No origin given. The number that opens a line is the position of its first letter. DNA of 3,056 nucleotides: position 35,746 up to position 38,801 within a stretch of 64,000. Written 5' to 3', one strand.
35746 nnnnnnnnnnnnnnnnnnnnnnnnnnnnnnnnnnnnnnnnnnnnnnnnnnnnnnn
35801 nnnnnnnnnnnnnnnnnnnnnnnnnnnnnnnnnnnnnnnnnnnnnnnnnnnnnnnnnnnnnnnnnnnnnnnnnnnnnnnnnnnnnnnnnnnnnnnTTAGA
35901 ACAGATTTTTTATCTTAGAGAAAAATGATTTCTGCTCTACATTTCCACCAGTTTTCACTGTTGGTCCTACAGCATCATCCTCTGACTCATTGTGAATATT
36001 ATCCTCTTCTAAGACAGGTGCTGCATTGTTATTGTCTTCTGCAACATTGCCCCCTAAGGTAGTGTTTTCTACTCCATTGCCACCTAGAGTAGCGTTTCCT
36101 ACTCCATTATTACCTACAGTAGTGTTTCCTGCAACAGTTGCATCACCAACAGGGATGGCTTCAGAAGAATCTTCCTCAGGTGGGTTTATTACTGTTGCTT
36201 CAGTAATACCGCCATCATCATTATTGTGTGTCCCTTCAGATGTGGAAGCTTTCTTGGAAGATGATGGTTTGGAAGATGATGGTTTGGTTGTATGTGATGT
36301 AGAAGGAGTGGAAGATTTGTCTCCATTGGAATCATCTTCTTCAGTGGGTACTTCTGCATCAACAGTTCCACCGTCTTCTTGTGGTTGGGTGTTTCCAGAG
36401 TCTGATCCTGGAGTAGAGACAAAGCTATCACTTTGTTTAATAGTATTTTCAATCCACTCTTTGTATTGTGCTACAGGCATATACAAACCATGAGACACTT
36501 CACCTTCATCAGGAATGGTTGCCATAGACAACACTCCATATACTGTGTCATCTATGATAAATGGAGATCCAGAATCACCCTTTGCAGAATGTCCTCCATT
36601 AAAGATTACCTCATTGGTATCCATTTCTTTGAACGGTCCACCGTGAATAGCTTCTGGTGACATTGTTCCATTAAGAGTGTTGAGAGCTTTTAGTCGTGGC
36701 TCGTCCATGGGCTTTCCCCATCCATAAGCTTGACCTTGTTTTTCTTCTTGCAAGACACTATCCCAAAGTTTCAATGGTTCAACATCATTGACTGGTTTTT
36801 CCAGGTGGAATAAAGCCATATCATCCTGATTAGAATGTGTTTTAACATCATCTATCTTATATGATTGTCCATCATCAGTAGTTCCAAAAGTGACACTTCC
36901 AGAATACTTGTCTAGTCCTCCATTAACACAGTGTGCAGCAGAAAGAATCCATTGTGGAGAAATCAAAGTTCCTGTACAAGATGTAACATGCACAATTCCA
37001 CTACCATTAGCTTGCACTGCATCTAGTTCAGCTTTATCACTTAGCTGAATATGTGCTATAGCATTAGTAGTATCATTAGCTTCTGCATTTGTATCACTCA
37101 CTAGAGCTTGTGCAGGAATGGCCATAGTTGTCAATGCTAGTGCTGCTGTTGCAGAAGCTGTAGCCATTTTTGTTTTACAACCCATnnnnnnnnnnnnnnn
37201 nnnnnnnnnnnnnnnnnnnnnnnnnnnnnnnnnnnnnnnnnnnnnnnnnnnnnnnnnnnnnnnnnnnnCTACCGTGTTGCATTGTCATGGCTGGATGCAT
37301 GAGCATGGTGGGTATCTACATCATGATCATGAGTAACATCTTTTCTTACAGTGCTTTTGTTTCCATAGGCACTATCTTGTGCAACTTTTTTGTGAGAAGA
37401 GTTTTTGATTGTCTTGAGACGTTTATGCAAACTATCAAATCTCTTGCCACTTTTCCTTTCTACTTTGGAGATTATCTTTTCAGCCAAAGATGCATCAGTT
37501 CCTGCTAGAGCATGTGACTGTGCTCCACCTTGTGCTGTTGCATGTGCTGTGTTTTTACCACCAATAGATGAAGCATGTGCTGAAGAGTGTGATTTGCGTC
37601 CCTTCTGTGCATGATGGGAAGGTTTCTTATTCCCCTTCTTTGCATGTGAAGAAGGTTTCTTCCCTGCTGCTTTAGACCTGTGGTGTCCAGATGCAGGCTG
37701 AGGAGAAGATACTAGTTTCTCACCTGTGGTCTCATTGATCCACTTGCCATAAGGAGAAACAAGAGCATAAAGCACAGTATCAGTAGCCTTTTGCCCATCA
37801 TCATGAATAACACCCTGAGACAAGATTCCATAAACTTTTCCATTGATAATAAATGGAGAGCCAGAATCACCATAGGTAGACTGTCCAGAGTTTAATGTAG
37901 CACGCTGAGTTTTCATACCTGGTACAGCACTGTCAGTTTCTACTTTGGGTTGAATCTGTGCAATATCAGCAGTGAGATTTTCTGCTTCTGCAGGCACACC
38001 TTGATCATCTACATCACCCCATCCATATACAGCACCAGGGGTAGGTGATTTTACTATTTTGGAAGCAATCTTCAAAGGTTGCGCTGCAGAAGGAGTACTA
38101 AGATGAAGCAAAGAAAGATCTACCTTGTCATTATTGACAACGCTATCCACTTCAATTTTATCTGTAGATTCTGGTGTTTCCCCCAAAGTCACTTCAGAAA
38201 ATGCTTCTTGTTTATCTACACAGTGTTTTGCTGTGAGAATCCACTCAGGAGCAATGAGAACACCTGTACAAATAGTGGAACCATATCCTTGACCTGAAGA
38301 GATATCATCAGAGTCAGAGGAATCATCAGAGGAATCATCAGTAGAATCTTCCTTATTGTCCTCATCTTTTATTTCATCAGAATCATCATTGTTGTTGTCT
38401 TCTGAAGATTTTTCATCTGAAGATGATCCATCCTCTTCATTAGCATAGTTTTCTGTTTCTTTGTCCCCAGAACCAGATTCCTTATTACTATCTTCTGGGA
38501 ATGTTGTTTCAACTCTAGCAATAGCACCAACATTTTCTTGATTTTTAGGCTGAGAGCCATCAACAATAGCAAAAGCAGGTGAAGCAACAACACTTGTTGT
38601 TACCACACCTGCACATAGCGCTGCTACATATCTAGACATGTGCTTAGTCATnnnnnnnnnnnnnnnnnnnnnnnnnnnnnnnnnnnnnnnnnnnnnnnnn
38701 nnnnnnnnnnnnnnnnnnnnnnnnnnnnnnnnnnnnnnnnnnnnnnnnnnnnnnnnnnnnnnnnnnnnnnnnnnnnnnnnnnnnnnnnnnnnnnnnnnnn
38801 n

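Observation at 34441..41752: Conserved C-terminal tail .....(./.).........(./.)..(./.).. on two tandem S1 proteases and a beta-helix surface protein; a sortase is nearby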

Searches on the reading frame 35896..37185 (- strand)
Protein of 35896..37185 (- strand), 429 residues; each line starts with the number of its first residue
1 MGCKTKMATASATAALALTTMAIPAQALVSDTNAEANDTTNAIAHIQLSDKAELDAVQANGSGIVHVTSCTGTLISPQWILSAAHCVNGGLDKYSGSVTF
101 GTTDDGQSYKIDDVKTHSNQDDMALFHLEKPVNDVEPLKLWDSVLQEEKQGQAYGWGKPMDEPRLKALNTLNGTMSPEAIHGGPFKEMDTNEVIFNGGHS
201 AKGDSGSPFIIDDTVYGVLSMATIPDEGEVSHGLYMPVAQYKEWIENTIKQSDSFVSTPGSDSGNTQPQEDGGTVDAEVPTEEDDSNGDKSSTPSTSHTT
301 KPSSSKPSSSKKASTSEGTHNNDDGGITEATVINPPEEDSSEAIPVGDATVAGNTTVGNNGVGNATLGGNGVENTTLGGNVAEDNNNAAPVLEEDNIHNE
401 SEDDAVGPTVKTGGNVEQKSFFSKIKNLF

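Call 4: search_protein_families(library=pfam, proteins=[window:35896-37185:-], max_evalue=0.01)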
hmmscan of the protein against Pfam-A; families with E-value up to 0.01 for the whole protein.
window:35896-37185:- (429 aa): 3 families
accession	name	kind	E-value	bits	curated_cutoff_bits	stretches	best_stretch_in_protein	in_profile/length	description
PF00089.32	Trypsin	-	5.9e-27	95.4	20.6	1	67-245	20-220/220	Trypsin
PF13365.12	Trypsin_2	-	4.5e-11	44.1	27.6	1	70-210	1-135/144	Trypsin-like peptidase domain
PF02395.22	Peptidase_S6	-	0.0018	18.3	23.3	0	65-146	55-142/260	Immunoglobulin A1 protease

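Call 5: search_protein_families(library=ncbifam, proteins=[window:35896-37185:-], max_evalue=10)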
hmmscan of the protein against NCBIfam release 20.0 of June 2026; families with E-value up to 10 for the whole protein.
window:35896-37185:- (429 aa): 1 family
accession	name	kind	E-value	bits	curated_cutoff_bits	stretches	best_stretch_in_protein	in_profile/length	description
NF041810.1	Avs1b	equivalog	1.6e-07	28.9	1500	1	67-175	17-120/1931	AVAST type 1 anti-phage system protease Avs1b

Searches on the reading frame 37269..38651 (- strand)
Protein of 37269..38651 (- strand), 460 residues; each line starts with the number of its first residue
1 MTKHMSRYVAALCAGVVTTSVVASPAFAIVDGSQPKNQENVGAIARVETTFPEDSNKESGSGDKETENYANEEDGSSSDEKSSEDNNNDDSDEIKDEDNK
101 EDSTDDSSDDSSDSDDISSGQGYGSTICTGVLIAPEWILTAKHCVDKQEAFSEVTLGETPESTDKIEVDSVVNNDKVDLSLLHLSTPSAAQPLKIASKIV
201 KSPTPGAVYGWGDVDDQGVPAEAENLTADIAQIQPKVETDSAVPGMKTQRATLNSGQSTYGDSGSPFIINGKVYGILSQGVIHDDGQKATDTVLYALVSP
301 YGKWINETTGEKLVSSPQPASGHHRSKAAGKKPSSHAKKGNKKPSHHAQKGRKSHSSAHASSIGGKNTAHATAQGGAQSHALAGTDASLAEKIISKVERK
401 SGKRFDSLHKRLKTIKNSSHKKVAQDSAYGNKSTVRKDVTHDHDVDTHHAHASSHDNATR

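Call 4: search_protein_families(library=pfam, proteins=[window:37269-38651:-], max_evalue=0.01)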
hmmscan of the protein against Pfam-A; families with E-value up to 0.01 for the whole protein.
window:37269-38651:- (460 aa): 2 families
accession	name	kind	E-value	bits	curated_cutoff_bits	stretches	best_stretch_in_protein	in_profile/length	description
PF00089.32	Trypsin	-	3.4e-24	86.3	20.6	1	122-305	23-220/220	Trypsin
PF13365.12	Trypsin_2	-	3.6e-09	38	27.6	1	128-276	1-144/144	Trypsin-like peptidase domain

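Call 5: search_protein_families(library=ncbifam, proteins=[window:37269-38651:-], max_evalue=10)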
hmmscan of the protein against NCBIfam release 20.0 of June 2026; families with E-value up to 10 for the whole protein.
window:37269-38651:- (460 aa): 1 family
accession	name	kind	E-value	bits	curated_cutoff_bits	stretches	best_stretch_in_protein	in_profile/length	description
NF041810.1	Avs1b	equivalog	6.4e-08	30.2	1500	1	126-201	18-95/1931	AVAST type 1 anti-phage system protease Avs1b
